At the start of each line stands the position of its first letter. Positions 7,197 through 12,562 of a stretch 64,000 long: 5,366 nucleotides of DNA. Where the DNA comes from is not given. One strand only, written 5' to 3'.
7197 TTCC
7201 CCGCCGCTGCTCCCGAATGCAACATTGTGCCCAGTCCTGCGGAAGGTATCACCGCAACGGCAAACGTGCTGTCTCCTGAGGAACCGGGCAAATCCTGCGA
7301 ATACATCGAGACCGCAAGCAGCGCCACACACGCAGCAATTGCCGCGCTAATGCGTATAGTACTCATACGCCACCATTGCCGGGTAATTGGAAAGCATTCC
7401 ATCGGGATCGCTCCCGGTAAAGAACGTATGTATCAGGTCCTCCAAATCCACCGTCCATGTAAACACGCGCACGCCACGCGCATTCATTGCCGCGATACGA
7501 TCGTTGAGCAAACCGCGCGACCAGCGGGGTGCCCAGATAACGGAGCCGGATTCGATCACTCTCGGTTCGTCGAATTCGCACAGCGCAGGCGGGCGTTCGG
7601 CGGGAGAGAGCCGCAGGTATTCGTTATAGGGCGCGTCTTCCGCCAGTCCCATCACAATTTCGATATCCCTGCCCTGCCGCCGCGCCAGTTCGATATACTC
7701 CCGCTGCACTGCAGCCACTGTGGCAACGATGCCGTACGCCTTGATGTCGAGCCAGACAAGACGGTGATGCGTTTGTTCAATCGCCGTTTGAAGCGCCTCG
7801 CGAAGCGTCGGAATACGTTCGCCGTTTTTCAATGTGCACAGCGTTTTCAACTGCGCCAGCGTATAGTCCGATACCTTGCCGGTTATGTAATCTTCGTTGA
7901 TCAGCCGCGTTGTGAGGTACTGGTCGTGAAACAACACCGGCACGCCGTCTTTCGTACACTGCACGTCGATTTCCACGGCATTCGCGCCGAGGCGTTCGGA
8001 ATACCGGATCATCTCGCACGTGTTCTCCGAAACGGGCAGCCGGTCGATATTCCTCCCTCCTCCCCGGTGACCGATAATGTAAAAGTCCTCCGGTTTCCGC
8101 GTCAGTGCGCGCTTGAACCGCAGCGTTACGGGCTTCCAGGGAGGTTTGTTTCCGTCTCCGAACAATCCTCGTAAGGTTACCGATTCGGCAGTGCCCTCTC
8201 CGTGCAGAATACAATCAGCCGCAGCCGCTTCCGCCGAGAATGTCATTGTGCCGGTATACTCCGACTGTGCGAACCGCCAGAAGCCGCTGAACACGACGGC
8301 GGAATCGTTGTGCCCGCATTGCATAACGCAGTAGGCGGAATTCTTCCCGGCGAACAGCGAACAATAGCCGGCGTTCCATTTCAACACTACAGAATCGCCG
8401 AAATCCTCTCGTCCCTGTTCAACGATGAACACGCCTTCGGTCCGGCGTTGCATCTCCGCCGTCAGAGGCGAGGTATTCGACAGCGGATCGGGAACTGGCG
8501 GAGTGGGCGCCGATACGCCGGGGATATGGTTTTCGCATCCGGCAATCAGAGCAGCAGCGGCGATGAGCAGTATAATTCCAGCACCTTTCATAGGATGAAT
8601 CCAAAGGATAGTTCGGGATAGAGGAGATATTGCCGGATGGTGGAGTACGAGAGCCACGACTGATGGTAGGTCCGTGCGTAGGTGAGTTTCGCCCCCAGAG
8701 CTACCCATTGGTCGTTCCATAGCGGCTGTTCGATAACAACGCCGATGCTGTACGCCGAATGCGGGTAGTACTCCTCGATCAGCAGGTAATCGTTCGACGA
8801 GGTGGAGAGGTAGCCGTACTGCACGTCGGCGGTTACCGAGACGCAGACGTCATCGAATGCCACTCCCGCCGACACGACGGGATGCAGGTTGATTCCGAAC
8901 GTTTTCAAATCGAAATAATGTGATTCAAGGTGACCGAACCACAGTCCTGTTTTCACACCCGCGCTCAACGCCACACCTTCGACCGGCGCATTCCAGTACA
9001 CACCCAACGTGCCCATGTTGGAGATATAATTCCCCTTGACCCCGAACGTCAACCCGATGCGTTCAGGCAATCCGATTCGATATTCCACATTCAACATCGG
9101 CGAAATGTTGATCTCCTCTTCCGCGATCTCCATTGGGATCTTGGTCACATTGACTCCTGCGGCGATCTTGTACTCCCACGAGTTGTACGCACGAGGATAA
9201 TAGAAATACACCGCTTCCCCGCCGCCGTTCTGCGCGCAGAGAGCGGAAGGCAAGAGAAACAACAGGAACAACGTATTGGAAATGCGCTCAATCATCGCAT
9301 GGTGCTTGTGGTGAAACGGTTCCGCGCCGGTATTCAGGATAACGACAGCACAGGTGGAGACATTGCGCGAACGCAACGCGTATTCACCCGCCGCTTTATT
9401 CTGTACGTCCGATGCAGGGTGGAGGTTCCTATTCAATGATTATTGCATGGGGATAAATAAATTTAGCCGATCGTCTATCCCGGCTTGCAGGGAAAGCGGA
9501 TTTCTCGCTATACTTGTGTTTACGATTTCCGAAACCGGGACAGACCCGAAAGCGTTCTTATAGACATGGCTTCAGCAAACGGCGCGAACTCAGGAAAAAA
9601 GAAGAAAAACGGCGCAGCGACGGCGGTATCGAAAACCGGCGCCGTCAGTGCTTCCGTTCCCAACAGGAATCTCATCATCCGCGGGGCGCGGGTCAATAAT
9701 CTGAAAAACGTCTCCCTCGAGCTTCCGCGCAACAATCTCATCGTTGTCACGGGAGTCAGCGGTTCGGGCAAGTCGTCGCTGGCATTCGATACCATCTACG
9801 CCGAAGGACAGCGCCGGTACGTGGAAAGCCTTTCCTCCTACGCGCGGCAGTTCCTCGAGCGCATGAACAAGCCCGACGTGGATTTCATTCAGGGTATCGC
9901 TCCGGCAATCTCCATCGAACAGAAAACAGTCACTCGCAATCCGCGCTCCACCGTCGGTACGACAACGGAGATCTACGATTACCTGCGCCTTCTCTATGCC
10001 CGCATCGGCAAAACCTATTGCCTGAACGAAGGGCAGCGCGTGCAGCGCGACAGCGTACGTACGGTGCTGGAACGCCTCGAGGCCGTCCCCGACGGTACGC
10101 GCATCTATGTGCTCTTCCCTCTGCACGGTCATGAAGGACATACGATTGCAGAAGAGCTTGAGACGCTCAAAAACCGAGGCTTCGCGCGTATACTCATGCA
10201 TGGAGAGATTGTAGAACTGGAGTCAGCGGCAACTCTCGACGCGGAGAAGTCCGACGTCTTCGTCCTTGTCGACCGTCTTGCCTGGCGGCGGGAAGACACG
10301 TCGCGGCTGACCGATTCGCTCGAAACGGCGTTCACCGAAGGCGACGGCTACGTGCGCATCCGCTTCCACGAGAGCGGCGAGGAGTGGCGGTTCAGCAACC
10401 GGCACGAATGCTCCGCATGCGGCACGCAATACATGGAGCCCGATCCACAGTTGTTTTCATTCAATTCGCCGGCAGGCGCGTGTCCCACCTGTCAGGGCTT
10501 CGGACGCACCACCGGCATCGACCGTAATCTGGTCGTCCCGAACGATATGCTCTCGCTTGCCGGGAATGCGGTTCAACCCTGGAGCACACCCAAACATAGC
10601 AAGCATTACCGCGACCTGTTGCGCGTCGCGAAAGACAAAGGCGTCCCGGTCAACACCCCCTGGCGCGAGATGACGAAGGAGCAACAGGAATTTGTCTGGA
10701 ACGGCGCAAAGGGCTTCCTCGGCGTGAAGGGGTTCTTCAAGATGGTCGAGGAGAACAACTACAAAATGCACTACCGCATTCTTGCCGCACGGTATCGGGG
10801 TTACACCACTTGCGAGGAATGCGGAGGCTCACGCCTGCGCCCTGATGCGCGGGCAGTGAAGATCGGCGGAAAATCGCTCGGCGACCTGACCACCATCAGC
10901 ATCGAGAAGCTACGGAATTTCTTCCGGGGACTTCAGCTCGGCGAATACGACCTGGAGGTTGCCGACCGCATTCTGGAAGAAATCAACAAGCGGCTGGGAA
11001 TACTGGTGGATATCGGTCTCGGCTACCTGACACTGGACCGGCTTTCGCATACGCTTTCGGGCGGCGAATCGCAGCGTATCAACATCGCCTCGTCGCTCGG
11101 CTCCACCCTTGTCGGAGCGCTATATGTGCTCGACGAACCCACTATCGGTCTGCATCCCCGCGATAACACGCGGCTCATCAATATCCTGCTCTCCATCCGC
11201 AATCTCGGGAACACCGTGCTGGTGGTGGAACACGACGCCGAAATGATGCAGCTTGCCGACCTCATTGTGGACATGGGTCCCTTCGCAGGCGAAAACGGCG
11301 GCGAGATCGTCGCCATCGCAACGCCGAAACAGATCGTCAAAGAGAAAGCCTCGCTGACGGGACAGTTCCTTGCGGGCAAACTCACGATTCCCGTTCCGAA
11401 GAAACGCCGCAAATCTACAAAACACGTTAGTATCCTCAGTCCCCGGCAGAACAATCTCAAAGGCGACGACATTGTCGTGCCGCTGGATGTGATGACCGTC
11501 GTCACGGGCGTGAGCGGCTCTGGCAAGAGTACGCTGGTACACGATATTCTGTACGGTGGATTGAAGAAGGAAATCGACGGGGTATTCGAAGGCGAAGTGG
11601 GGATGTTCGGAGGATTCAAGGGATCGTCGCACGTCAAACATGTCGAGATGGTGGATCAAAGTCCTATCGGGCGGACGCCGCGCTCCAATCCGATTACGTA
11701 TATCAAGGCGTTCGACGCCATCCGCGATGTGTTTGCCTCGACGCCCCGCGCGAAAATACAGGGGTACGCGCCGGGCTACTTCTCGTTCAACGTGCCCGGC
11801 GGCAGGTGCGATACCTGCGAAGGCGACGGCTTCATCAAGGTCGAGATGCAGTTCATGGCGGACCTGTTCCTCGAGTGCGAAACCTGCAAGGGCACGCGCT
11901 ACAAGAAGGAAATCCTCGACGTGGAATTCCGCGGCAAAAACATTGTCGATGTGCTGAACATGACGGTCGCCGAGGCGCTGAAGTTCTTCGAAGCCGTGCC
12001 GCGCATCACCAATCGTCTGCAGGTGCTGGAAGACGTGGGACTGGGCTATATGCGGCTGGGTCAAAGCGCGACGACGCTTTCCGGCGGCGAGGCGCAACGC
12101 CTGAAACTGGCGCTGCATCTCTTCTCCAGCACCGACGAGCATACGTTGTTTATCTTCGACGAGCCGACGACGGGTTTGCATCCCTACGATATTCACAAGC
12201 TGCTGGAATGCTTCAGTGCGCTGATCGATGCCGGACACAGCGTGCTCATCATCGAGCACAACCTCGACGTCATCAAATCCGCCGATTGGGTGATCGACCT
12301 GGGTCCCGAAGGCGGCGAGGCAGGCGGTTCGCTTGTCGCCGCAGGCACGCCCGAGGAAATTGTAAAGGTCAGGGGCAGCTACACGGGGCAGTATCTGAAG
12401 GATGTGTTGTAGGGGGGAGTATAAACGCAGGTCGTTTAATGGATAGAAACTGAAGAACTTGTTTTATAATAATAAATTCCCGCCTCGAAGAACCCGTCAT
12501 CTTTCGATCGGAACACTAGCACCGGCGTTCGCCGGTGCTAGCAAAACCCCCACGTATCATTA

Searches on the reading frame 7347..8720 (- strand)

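Call 13: search_protein_families(library=pfam, proteins=[window:7347-8720:-], max_evalue=0.00001)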
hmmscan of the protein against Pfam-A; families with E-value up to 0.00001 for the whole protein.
window:7347-8720:- (457 aa): 1 family
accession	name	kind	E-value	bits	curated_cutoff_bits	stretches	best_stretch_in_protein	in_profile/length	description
PF03009.23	GDPD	-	7.9e-22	79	23.6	1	218-447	1-242/244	Glycerophosphoryl diester phosphodiesterase family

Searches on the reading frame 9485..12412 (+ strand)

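Call 13: search_protein_families(library=pfam, proteins=[window:9485-12412:+], max_evalue=0.00001)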
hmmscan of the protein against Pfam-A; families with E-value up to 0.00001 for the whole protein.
window:9485-12412:+ (975 aa): 8 families
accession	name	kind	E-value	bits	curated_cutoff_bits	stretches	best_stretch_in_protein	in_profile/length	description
PF17760.6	UvrA_inter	-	2.9e-21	75.8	23.3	1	190-294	2-107/109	UvrA interaction domain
PF00005.33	ABC_tran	-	4.5e-19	69.8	25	0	827-896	75-137/137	ABC transporter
PF17755.6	UvrA_DNA-bind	-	5.2e-14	52.9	23.2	1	346-410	1-65/110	UvrA DNA-binding domain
PF02463.25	SMC_N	-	1.8e-11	44.3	40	0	74-596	16-210/220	RecF/RecN/SMC N terminal domain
PF13304.12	AAA_21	-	2.7e-10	41.3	27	0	862-919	235-292/304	AAA domain, putative AbiEii toxin, Type IV TA system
PF13191.12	AAA_16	-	5.2e-07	30.8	32.6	0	66-123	5-63/167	AAA ATPase domain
PF13555.12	AAA_29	-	5.7e-07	29.6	27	0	665-685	19-39/61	P-loop containing region of AAA domain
PF20703.3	nSTAND1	-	4.8e-06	26.9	27.1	0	70-101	20-51/379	Novel STAND NTPase 1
